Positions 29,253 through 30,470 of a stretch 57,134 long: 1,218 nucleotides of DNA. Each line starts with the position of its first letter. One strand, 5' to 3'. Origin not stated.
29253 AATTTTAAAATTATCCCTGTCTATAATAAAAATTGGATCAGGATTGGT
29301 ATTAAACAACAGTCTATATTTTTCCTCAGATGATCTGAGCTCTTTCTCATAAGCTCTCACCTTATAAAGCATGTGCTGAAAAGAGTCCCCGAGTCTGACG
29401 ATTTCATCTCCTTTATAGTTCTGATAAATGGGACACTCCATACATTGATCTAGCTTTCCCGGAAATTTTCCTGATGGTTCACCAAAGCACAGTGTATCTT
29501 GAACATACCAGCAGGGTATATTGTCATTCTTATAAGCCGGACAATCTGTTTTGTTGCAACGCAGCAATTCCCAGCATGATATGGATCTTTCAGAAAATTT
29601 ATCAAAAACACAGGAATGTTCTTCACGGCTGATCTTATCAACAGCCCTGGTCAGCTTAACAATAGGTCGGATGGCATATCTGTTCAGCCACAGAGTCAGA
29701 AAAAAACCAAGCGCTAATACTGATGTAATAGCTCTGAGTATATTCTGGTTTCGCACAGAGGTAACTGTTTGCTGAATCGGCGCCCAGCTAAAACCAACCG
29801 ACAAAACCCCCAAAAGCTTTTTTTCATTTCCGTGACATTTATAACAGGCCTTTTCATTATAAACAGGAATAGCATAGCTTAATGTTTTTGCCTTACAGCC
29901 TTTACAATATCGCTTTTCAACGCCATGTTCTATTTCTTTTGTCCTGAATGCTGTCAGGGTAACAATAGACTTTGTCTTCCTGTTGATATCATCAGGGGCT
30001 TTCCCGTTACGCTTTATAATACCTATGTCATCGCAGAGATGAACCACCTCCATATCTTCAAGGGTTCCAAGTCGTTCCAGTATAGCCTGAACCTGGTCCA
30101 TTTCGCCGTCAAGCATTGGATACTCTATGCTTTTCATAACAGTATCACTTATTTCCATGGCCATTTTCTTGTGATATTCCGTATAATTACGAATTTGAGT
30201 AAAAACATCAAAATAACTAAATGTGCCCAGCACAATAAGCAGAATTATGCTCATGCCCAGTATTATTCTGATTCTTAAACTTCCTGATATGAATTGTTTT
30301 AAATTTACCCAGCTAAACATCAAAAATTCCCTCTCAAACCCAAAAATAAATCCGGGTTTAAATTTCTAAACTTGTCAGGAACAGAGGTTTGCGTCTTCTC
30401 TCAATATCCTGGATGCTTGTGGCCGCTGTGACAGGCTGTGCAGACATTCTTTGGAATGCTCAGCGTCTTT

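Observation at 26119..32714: Five-gene phosphorelay operon with an internal periplasmic tetraheme cytochrome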

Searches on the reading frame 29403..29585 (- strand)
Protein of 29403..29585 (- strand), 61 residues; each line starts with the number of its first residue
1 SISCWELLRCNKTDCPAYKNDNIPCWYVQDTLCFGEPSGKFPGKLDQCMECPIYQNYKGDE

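Call 56: find_homologous_proteins(query=window:29403-29585:-, max_evalue=0.01)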
Query seq(61 aa): no candidate shares three 5-residue words with the query. No homologue found.

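Call 69: search_protein_representatives(protein=window:29403-29585:-)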
Query: 61 residues. Proteins with E-value up to 0.001 (for the whole library): 702; up to 1e-10: 43; up to 1e-30: 0. The best 150 are listed.
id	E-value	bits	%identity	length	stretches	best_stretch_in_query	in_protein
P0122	2.5e-25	103.7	46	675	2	2-59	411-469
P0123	2.8e-19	84.5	58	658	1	2-61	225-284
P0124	6.6e-19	83.4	41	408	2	2-54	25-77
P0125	3.0e-18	81.3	57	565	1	2-61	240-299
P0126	2.1e-17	78.6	46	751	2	1-61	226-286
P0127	3.9e-16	74.6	43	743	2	3-61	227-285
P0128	1.6e-15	72.7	53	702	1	2-61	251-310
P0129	4.2e-15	71.3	52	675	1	2-61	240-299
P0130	9.8e-15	70.2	39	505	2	2-55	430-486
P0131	1.9e-14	69.3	47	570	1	2-61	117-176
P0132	3.6e-14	68.3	42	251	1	2-61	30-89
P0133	4.8e-14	68.0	38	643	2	2-56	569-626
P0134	1.8e-13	66.2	33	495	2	2-55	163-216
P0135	5.5e-13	64.6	47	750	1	3-61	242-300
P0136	1.6e-12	63.1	43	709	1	2-61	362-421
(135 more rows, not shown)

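Call 74: search_protein_families(library=pfam, alignment_id=A5, max_evalue=0.001)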
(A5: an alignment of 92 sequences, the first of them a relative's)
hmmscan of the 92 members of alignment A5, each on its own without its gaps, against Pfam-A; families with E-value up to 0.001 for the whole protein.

A. member 1, P0122 (675 aa): 1 family
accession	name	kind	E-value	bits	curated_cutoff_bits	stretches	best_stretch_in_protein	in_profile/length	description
PF00990.26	GGDEF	-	4e-43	147.4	23.8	1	504-663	2-160/161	Diguanylate cyclase, GGDEF domain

B. families by the number of members that match (of 92 scanned): 53 families (the first 25 are shown)
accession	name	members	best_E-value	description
PF00672.30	HAMP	38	1.4e-11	HAMP domain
PF02518.31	HATPase_c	36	5.6e-32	Histidine kinase-, DNA gyrase B-, and HSP90-like ATPase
PF00512.31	HisKA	29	4.8e-22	His Kinase A (phospho-acceptor) domain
PF00989.32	PAS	26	4.9e-43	PAS fold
PF13426.13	PAS_9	25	2.4e-43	PAS domain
PF08448.16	PAS_4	18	9.9e-48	PAS fold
PF00015.26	MCPsignal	17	7.8e-46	Methyl-accepting chemotaxis protein (MCP) signalling domain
PF13188.13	PAS_8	16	4e-18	PAS domain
PF17203.10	sCache_3_2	14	2e-13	Single cache domain 3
PF08447.18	PAS_3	12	4.9e-45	PAS fold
PF14501.12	HATPase_c_5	10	6.1e-06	GHKL domain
PF13185.12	GAF_2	9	4.6e-38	GAF domain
PF00990.26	GGDEF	8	6e-47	Diguanylate cyclase, GGDEF domain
PF01590.32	GAF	8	1.4e-32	GAF domain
PF02743.24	dCache_1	8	1.2e-31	Cache domain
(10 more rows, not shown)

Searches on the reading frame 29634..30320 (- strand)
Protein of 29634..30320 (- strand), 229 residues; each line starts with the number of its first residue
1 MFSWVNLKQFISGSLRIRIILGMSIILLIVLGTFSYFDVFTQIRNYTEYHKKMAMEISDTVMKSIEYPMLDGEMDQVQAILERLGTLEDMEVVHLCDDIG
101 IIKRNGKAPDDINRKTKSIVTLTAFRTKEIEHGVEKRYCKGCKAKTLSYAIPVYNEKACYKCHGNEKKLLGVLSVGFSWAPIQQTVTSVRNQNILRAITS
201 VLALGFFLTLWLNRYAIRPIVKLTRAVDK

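Call 34: find_related_loci(query=A2, collection=metagenome_contigs, flank=4000)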
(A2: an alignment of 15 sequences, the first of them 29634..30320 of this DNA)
Query A2 (229 aa) in metagenome_contigs; peptide patterns used: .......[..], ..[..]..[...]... (x = any residue, [..] = any of these).
164 stretches matched a pattern; 113 encode a relative of the query (tblastn E <= 1e-3); the best 80 are kept; 80 distinct loci.
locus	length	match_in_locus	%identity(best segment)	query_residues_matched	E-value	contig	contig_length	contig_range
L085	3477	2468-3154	76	1-229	2e-121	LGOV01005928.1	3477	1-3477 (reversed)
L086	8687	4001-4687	73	1-229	8e-112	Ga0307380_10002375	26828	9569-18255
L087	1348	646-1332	68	1-229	2e-113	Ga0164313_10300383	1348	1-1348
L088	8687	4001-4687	68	1-229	4e-103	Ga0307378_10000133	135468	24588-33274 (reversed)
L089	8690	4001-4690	60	1-229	7e-90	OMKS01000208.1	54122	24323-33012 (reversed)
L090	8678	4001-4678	62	5-229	7e-90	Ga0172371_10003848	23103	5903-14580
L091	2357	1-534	74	52-229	7e-92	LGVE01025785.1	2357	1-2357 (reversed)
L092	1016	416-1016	75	1-222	1e-94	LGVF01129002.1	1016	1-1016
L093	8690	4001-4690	52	1-229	8e-74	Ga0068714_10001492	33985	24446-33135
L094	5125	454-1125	49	1-229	1e-66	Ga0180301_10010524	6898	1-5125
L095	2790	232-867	47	13-229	2e-65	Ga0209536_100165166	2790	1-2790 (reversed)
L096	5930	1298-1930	47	14-229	4e-65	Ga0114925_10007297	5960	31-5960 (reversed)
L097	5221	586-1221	49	13-229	2e-65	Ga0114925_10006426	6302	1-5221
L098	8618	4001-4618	47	14-224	9e-65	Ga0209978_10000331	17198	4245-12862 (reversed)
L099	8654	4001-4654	48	14-229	9e-65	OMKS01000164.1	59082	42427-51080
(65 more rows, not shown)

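Call 37: search_solved_structures(query=A2, max_evalue=1, show_alignments=2)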
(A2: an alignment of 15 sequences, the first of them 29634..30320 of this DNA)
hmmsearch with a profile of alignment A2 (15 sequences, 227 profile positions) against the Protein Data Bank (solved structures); distinct sequences matched with E-value up to 1: 7.
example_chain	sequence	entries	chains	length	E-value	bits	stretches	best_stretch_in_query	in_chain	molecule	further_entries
3b47_A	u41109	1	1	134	0.00018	24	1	52-170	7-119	Methyl-accepting chemotaxis protein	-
3b42_A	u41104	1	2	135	0.00035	23.1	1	52-174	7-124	Methyl-accepting chemotaxis protein, putative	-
4ywz_A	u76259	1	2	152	0.058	15.8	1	77-155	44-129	Sensor protein kinase WalK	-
6h5b_B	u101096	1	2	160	0.65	12.4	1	71-123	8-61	MglB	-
4xxl_A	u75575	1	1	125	0.73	12.2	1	150-165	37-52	Cytochrome c class I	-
6izw_B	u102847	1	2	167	0.75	12.2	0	71-123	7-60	Gliding motility protein MglB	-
6hjm_A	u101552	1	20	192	0.89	11.9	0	71-123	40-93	MglB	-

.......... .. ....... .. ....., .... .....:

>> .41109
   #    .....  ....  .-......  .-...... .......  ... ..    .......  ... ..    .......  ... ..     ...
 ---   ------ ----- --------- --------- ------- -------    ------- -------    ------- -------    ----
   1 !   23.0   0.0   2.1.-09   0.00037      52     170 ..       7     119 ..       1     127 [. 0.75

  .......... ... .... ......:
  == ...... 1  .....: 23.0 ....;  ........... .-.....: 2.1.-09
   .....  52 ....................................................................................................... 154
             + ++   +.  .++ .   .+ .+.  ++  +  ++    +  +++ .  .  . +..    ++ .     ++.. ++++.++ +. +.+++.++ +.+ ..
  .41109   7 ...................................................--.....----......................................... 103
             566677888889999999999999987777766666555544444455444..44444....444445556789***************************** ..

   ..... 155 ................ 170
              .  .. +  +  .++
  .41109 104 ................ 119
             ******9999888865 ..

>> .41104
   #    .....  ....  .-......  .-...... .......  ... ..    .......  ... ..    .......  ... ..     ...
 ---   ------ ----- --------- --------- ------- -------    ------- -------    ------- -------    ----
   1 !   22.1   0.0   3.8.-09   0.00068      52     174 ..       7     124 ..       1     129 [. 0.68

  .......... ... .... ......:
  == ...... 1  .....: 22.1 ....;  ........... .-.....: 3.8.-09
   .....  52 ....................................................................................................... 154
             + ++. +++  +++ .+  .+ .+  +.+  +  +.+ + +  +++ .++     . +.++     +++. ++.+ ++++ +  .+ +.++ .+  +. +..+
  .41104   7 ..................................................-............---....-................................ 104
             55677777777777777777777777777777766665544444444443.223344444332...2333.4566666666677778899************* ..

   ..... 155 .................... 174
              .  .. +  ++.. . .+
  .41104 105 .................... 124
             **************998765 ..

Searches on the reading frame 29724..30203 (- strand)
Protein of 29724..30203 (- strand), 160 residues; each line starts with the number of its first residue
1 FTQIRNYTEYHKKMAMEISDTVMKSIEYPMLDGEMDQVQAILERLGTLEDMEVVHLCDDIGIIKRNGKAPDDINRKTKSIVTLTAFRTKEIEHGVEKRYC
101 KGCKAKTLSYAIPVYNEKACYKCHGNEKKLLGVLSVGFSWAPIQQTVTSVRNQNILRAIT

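Call 15: search_protein_families(library=ncbifam, proteins=[window:29724-30203:-], max_evalue=10)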
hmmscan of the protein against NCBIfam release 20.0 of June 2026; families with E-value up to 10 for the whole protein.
seq(160 aa): 1 family
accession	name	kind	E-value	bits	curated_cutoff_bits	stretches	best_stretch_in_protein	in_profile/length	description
NF047727.1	4hemeCytCCctA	equivalog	0.0063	16.7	180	1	89-127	29-67/109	tetraheme c-type cytochrome CctA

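Call 16: search_protein_families(library=pfam, proteins=[window:29724-30203:-], max_evalue=10)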
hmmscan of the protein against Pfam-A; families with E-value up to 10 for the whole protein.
seq(160 aa): 5 families
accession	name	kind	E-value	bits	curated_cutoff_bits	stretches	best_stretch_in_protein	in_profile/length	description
PF21563.3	Mcp40H-20_sensor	-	3.2e-08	34.3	27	1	22-136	3-107/112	Methyl-accepting chemotaxis sensory transducer, class 40H, sensor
PF15460.11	SAS4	-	0.01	16.3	24.4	1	6-76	7-71/99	Something about silencing, SAS, complex subunit 4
PF14537.11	Cytochrom_c3_2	-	0.014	16.3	25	1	93-130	2-39/79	Cytochrome c3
PF11845.13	Tll0287-like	-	0.014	16.2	24.1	1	92-128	86-112/144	Tll0287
PF18550.6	NitrOD2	-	0.06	13.9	25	1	15-61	20-65/104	Nitrososphaera output domain 2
